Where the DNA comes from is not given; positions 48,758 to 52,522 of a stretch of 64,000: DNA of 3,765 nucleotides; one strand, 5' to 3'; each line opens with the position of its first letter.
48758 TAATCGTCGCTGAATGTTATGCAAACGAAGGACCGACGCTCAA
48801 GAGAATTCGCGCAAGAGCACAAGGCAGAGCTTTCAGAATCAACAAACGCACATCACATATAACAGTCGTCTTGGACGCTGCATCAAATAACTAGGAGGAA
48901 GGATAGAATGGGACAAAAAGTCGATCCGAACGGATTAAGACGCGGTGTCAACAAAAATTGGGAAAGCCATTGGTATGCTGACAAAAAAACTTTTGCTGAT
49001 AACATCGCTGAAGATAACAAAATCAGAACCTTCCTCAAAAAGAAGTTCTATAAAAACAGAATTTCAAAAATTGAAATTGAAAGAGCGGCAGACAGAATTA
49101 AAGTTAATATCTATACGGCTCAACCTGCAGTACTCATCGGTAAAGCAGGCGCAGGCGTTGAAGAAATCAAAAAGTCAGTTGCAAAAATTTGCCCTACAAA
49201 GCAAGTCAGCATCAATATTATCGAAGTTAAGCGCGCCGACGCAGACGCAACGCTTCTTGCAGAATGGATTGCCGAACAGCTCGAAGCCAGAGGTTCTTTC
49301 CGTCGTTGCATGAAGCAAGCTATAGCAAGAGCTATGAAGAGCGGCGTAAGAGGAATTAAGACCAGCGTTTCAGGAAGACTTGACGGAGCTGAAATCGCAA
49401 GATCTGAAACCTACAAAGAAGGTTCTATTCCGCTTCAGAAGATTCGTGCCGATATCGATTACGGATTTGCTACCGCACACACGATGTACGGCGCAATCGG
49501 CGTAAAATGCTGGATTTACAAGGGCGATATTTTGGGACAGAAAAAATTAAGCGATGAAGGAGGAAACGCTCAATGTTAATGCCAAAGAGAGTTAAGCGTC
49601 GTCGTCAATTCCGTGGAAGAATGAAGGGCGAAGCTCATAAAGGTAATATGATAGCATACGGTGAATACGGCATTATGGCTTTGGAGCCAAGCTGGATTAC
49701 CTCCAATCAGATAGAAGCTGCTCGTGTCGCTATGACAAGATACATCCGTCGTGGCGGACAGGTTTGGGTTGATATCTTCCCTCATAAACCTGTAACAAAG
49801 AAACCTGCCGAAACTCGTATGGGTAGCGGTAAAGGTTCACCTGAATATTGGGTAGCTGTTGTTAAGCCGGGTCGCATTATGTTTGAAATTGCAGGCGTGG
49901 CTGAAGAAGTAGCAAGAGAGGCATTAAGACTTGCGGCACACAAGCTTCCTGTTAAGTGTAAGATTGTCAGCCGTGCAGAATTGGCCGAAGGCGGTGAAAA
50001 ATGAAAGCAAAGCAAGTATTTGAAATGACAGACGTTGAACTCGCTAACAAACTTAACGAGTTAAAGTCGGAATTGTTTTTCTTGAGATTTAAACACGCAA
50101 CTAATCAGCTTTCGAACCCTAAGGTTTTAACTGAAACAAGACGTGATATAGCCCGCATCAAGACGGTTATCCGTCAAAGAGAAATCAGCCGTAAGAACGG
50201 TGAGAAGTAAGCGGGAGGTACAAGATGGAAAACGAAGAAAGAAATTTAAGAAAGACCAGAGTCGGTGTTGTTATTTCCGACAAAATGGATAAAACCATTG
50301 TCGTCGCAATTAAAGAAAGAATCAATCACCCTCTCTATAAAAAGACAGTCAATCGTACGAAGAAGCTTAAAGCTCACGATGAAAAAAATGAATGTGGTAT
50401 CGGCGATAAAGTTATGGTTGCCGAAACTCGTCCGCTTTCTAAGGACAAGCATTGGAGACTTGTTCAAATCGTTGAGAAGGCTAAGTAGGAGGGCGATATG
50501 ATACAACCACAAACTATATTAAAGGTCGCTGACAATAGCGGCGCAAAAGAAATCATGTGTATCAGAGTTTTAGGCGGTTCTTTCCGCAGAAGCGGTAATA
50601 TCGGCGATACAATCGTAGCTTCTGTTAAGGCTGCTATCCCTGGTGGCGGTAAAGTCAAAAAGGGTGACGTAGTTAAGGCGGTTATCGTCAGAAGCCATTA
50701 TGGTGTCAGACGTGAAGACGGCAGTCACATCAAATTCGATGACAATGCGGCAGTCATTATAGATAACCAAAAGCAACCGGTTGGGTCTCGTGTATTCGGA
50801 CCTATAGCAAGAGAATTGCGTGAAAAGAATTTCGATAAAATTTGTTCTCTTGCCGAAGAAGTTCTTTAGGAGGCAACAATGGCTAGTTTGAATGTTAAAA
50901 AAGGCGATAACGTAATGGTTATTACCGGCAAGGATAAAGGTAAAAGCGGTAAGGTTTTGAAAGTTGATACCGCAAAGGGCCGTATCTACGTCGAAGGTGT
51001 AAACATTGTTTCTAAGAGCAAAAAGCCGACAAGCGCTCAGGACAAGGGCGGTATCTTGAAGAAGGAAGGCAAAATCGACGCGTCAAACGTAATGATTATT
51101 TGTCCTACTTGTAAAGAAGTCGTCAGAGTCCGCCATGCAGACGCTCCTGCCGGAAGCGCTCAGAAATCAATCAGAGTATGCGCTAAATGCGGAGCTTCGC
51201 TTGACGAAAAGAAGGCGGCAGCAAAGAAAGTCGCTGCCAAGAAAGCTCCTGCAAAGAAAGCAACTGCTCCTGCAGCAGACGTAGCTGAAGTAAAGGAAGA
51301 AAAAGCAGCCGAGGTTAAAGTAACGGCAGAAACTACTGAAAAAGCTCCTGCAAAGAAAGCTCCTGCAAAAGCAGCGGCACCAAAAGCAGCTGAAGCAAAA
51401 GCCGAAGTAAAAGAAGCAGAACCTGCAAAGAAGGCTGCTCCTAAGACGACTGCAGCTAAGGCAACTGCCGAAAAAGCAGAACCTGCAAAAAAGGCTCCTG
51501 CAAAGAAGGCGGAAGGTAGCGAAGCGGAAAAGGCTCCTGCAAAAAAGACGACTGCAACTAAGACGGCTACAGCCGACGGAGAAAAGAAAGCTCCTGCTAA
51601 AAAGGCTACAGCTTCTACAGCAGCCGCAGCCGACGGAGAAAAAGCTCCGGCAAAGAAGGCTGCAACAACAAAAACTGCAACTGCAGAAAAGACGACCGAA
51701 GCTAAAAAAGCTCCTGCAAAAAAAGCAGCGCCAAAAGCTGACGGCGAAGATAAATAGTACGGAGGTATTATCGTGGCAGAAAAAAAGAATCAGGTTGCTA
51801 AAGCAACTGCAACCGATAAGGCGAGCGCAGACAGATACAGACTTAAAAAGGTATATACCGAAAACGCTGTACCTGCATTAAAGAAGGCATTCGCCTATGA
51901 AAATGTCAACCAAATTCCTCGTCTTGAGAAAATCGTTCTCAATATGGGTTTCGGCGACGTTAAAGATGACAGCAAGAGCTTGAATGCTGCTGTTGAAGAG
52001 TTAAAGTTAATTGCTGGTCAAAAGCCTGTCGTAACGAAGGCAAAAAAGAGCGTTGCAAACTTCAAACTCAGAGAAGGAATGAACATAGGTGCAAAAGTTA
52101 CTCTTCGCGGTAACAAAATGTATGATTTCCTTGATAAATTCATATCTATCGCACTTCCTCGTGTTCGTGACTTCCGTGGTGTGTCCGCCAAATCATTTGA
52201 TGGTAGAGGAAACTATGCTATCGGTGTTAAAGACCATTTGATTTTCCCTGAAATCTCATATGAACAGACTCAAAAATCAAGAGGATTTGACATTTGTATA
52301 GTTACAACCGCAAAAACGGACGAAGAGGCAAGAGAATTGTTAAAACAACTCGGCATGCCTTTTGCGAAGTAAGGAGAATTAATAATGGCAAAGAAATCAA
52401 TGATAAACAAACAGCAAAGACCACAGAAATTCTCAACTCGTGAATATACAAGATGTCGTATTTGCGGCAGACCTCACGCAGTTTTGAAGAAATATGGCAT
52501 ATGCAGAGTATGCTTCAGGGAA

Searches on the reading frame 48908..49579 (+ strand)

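Call 67: search_protein_families(library=pfam, proteins=[window:48908-49579:+], max_evalue=0.00001)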
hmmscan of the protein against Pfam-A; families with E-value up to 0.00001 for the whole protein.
window:48908-49579:+ (223 aa): 3 families
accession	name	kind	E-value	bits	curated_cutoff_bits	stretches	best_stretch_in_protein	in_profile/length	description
PF00189.25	Ribosomal_S3_C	-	2.5e-35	121.3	34.1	1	121-203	1-83/83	Ribosomal protein S3, C-terminal domain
PF07650.23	KH_2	-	4.4e-17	62.1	22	1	38-110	1-76/78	KH domain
PF05316.17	VAR1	-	2.8e-06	28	33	0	103-203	119-192/195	Mitochondrial ribosomal protein (VAR1)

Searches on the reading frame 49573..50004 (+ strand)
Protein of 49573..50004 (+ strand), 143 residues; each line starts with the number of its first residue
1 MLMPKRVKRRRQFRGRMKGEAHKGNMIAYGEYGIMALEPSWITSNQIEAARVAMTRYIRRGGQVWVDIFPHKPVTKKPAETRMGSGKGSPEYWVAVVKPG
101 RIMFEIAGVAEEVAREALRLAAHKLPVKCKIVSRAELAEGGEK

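Call 67: search_protein_families(library=pfam, proteins=[window:49573-50004:+], max_evalue=0.00001)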
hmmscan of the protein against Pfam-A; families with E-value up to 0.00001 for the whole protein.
window:49573-50004:+ (143 aa): 1 family
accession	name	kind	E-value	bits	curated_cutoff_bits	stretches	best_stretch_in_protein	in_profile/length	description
PF00252.24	Ribosomal_L16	-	3.4e-57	192.5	27.9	1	4-132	1-132/132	Ribosomal protein L16p/L10e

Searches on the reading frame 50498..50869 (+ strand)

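Call 67: search_protein_families(library=pfam, proteins=[window:50498-50869:+], max_evalue=0.00001)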
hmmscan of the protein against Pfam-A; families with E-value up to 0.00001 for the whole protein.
window:50498-50869:+ (123 aa): 1 family
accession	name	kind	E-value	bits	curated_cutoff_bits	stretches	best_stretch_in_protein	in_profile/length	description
PF00238.24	Ribosomal_L14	-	8.1e-52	174.7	23.6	1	1-123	1-122/122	Ribosomal protein L14p/L23e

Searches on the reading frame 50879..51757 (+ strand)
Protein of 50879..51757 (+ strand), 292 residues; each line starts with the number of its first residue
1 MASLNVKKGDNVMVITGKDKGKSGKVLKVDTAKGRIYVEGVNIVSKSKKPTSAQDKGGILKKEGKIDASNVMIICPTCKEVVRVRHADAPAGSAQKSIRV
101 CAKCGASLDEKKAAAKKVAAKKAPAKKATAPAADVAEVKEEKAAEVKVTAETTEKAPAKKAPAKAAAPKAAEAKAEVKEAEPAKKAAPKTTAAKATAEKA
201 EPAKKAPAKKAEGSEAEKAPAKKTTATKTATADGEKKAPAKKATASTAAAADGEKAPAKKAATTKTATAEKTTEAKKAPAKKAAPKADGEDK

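Call 67: search_protein_families(library=pfam, proteins=[window:50879-51757:+], max_evalue=0.00001)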
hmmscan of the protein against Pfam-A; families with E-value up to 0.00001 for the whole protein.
window:50879-51757:+ (292 aa): 2 families
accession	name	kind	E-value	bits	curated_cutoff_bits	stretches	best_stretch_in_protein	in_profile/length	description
PF17136.10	ribosomal_L24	-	1.5e-17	64.1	27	1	41-107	1-64/65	Ribosomal proteins 50S L24/mitochondrial 39S L24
PF00467.35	KOW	-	2.6e-09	37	22.3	1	8-39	1-32/32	KOW motif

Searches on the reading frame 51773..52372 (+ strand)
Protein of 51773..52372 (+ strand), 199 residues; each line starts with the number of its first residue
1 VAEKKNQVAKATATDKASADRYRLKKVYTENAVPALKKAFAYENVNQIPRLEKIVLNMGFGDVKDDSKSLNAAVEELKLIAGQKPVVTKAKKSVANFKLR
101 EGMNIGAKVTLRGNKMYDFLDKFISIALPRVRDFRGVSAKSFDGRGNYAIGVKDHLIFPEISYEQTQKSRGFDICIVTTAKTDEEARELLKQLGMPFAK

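Call 67: search_protein_families(library=pfam, proteins=[window:51773-52372:+], max_evalue=0.00001)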
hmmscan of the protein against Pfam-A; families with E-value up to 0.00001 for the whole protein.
window:51773-52372:+ (199 aa): 2 families
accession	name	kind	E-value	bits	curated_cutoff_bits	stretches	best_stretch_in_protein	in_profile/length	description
PF00673.26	Ribosomal_L5_C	-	2e-41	140.5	27.8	1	104-197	1-94/94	ribosomal L5P family C-terminus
PF00281.24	Ribosomal_L5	-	1.6e-26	92.8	34.9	1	44-100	1-57/57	Ribosomal protein L5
